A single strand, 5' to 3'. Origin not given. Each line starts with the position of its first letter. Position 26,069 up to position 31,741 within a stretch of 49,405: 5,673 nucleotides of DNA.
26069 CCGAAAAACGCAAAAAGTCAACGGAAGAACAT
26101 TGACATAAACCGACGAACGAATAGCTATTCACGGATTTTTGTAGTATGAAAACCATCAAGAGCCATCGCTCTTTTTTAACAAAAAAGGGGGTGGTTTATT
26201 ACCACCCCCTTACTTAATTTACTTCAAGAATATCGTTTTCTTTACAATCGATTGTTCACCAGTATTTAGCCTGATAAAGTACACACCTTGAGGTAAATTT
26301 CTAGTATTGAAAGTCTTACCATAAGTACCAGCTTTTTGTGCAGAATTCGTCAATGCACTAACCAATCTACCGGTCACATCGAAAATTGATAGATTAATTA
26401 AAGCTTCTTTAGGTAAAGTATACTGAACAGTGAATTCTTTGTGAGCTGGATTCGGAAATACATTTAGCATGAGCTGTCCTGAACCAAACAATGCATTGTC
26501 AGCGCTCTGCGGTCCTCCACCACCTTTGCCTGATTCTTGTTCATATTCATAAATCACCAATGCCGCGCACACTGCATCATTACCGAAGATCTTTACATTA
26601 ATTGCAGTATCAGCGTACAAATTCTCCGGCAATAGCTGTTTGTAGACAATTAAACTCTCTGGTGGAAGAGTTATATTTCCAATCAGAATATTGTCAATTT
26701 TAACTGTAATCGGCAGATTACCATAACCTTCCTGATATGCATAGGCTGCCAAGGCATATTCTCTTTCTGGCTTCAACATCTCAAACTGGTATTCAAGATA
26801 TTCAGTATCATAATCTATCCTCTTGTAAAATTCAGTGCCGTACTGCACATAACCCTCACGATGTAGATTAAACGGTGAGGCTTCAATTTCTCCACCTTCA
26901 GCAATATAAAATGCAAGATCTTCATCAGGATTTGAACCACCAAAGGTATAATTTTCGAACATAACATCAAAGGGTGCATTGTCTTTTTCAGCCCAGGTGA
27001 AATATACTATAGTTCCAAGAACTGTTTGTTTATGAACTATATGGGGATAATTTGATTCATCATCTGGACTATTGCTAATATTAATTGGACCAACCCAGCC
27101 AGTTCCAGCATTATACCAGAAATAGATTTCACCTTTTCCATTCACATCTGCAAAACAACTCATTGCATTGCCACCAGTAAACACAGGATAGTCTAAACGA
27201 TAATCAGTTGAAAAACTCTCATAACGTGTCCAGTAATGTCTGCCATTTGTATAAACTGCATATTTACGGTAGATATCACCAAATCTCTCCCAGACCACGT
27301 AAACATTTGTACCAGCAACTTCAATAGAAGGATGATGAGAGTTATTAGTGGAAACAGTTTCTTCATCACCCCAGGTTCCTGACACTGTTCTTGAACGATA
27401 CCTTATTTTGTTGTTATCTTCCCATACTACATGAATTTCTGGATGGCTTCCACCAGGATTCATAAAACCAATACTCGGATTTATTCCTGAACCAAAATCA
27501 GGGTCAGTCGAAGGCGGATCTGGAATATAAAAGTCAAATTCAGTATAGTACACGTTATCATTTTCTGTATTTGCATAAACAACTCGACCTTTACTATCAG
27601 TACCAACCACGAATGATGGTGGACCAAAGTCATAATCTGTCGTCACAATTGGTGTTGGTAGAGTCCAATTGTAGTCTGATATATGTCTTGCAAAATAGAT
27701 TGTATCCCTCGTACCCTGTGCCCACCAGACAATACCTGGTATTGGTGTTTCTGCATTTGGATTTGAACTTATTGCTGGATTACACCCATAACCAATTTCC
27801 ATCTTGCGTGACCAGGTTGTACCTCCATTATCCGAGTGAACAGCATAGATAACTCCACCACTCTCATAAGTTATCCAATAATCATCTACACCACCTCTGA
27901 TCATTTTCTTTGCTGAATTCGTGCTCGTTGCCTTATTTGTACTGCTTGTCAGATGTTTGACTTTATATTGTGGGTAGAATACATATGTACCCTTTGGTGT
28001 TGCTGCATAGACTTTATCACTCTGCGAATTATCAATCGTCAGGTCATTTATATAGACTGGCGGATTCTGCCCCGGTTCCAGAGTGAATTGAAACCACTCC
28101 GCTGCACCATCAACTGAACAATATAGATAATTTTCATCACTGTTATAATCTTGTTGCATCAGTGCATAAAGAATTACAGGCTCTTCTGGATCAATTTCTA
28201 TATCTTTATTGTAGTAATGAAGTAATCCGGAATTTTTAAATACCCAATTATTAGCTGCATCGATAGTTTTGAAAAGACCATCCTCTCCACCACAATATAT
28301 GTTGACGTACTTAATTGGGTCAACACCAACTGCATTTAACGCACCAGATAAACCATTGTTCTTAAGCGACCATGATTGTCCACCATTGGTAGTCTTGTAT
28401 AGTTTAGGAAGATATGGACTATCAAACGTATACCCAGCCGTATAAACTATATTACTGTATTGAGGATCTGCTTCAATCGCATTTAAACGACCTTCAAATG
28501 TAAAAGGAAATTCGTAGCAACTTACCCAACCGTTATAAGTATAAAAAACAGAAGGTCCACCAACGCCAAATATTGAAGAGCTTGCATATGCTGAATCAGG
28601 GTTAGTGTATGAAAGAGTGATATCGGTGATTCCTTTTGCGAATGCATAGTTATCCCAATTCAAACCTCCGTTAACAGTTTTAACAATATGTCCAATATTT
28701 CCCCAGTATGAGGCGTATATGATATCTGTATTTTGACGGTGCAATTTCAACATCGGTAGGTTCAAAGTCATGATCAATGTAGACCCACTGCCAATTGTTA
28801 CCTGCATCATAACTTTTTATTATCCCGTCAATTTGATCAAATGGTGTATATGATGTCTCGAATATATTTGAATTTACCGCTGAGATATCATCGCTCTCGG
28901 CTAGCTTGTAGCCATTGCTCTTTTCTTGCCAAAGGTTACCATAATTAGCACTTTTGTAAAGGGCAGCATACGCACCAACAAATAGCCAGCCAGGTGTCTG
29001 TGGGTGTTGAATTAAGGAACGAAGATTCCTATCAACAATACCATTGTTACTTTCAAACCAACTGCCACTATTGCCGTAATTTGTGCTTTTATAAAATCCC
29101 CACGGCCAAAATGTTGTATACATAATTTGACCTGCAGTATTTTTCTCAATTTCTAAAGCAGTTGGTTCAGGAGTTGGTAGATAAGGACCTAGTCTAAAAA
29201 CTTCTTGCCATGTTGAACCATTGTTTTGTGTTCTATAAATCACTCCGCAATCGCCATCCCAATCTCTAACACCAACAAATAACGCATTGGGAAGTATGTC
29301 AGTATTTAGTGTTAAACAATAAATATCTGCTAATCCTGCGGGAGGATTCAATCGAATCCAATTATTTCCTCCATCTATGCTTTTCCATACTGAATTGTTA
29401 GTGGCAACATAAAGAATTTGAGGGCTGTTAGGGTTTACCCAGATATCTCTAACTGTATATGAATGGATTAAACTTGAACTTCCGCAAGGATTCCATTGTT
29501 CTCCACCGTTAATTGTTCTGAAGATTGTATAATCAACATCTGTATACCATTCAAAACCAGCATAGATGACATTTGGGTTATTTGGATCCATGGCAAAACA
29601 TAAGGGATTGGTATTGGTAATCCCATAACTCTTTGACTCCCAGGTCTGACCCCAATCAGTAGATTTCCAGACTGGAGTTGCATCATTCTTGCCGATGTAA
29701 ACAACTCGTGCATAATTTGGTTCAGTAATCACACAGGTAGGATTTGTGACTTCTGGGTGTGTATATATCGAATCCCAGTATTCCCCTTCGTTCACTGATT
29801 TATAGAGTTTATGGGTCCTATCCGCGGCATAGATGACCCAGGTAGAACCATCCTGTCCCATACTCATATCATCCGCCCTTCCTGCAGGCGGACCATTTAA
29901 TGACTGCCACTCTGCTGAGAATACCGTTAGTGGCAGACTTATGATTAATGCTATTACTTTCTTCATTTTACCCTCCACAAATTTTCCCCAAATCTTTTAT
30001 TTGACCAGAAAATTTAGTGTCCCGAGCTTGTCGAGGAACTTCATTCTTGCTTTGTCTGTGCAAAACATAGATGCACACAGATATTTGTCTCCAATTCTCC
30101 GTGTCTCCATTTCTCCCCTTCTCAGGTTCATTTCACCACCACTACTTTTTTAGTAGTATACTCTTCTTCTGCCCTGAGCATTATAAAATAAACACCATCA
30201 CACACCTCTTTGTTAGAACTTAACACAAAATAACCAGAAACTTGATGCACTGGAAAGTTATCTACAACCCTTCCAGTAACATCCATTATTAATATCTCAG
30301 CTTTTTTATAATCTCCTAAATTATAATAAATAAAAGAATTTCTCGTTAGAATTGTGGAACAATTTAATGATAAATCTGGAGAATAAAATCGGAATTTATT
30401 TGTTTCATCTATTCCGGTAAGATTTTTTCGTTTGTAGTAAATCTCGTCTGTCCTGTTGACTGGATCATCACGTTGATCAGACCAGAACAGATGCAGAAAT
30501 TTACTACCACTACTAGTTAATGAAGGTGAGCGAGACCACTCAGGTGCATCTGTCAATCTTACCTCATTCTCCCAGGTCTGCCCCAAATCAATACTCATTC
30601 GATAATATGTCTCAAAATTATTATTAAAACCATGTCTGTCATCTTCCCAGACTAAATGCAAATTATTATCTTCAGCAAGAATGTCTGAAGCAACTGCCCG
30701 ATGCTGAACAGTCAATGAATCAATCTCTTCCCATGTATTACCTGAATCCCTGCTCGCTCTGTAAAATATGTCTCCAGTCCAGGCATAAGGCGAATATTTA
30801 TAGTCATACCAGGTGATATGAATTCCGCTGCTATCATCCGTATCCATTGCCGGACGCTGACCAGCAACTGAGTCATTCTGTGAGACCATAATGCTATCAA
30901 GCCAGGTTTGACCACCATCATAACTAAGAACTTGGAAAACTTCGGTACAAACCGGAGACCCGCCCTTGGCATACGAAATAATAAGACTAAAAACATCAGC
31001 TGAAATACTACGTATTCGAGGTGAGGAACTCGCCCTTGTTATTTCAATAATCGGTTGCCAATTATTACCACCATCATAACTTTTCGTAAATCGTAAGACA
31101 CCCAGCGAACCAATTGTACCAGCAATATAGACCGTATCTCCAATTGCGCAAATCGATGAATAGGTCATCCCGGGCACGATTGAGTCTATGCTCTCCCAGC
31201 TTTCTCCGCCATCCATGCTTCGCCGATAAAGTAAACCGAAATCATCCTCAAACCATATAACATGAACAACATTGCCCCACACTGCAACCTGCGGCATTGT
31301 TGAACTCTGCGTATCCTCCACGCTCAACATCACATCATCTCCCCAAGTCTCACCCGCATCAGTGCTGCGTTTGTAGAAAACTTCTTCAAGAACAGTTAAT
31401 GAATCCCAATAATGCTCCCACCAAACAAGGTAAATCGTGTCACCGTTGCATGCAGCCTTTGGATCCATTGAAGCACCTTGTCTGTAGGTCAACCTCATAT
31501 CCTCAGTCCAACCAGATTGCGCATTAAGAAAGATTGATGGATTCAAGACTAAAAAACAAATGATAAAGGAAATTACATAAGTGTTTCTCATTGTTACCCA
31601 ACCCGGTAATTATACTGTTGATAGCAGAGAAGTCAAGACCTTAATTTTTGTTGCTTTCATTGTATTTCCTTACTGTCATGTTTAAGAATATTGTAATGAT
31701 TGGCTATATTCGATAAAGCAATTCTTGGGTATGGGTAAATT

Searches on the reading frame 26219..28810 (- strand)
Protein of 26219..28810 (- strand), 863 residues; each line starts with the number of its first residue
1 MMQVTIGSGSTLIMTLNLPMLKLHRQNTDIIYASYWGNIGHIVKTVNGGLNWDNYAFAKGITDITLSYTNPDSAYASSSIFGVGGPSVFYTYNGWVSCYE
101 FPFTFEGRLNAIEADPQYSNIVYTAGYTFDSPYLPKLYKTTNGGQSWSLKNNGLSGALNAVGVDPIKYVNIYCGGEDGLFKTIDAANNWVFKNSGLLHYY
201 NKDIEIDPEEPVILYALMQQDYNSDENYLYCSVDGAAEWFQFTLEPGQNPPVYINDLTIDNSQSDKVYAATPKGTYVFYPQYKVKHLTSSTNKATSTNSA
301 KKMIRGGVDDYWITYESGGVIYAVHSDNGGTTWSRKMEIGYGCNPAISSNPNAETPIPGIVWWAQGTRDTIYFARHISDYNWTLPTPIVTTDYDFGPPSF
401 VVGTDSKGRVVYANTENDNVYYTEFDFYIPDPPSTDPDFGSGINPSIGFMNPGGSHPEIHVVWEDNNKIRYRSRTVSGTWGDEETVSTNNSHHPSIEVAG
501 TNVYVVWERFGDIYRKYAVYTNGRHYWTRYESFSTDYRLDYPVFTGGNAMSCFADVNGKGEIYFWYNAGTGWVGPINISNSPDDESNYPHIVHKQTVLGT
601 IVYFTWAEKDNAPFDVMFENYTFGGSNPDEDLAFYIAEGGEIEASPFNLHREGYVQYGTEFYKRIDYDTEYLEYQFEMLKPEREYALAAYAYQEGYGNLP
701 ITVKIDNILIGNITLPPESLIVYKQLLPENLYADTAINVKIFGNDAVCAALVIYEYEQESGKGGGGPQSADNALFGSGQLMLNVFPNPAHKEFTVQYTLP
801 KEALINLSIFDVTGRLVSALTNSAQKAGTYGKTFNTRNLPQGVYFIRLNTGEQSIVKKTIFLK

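Call 27: search_protein_families(library=pfam, proteins=[window:26219-28810:-], max_evalue=0.00001)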
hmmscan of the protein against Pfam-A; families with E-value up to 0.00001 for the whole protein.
window:26219-28810:- (863 aa): 1 family
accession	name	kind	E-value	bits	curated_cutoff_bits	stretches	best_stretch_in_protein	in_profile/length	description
PF18962.6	Por_Secre_tail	-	1.5e-15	57.7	27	1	784-860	1-74/75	Secretion system C-terminal sorting domain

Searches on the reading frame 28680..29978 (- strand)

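Call 28: search_protein_families(library=pfam, proteins=[window:28680-29978:-], max_evalue=0.00001)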
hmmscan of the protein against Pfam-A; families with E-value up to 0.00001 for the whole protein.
window:28680-29978:- (432 aa): 2 families
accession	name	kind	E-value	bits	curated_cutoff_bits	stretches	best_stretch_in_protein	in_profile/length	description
PF15902.12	Sortilin-Vps10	-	1.3e-12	47.7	33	0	57-164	2-111/446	Sortilin, neurotensin receptor 3,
PF14870.12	PSII_BNR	-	1.5e-06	28.1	27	0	149-258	37-138/303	Photosynthesis system II assembly factor YCF48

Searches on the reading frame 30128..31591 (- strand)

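Call 28: search_protein_families(library=pfam, proteins=[window:30128-31591:-], max_evalue=0.00001)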
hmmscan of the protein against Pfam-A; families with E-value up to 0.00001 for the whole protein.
window:30128-31591:- (487 aa): 2 families
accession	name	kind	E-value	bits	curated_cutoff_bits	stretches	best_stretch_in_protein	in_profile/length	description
PF02012.26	BNR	-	8e-08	31.6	27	0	222-230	2-10/12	BNR/Asp-box repeat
PF13088.12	BNR_2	-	4.6e-06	26.6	31.4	0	224-342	26-152/277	BNR repeat-like domain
